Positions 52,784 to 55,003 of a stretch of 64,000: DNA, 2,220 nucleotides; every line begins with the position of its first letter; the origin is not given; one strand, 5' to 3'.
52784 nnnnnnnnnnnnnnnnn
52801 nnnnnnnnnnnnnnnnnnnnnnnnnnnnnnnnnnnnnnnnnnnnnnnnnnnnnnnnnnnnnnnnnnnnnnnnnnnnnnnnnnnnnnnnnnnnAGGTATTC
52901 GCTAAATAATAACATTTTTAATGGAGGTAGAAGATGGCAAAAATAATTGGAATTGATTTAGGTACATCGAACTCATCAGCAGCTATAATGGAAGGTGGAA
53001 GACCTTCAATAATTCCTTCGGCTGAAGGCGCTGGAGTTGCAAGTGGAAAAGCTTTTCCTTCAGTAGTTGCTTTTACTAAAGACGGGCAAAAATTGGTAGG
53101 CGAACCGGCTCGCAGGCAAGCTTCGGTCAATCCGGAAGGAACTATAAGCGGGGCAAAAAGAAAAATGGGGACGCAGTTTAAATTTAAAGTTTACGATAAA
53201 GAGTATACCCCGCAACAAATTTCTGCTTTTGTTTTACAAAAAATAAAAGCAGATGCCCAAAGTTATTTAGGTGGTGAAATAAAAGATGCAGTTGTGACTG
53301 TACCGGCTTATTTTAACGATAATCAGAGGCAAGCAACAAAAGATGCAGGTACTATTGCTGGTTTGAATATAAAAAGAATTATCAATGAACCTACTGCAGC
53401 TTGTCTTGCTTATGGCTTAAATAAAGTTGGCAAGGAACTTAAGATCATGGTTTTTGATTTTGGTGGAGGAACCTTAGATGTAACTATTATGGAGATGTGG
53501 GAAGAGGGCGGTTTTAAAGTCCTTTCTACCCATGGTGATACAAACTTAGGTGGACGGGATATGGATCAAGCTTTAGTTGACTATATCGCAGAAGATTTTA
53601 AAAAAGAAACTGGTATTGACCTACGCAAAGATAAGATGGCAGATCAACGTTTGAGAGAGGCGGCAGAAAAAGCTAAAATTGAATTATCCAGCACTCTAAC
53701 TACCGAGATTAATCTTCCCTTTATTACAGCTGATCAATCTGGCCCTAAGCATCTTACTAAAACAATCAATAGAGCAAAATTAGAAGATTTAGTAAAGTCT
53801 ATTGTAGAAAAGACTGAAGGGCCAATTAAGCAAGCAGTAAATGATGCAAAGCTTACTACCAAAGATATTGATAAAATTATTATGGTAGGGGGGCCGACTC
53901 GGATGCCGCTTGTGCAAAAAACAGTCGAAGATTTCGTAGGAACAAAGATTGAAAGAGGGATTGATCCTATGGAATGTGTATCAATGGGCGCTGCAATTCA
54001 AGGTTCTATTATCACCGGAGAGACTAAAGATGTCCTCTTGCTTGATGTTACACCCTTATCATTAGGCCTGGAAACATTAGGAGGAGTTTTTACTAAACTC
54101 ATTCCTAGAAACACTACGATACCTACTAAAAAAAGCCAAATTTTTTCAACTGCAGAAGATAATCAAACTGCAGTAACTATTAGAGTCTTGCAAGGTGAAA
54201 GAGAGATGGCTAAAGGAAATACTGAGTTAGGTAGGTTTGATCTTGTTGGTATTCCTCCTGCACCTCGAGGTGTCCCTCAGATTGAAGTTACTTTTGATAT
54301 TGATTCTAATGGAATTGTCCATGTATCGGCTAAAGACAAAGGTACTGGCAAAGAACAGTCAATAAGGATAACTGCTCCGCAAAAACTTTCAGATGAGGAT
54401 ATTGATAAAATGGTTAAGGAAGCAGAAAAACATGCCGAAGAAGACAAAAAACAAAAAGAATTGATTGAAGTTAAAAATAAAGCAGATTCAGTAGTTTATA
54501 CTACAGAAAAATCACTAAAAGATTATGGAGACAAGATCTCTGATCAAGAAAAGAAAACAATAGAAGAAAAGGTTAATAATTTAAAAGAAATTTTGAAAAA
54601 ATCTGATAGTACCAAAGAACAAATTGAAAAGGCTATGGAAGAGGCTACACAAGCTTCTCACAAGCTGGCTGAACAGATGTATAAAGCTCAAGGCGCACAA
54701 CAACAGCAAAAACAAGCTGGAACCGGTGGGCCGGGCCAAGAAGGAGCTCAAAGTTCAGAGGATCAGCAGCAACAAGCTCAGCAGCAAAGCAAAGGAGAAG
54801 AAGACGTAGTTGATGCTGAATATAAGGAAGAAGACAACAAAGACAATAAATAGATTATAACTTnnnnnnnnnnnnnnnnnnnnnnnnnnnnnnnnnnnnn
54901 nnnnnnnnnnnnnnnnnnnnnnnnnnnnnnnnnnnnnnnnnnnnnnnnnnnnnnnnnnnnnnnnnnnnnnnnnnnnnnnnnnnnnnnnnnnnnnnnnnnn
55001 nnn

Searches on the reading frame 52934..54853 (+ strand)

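Call 10: search_protein_families(library=pfam, proteins=[window:52934-54853:+])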
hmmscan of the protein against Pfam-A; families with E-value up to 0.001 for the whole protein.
window:52934-54853:+ (639 aa): 3 families
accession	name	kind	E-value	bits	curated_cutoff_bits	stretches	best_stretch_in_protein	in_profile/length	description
PF00012.26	HSP70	-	2.3e-226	753.1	20.6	1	4-584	1-599/599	Hsp70 protein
PF06723.19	MreB_Mbl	-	9.7e-15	54.7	27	1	4-355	3-317/327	MreB/Mbl protein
PF02782.22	FGGY_C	-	5.2e-06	26.8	27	1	265-358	102-195/198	FGGY family of carbohydrate kinases, C-terminal domain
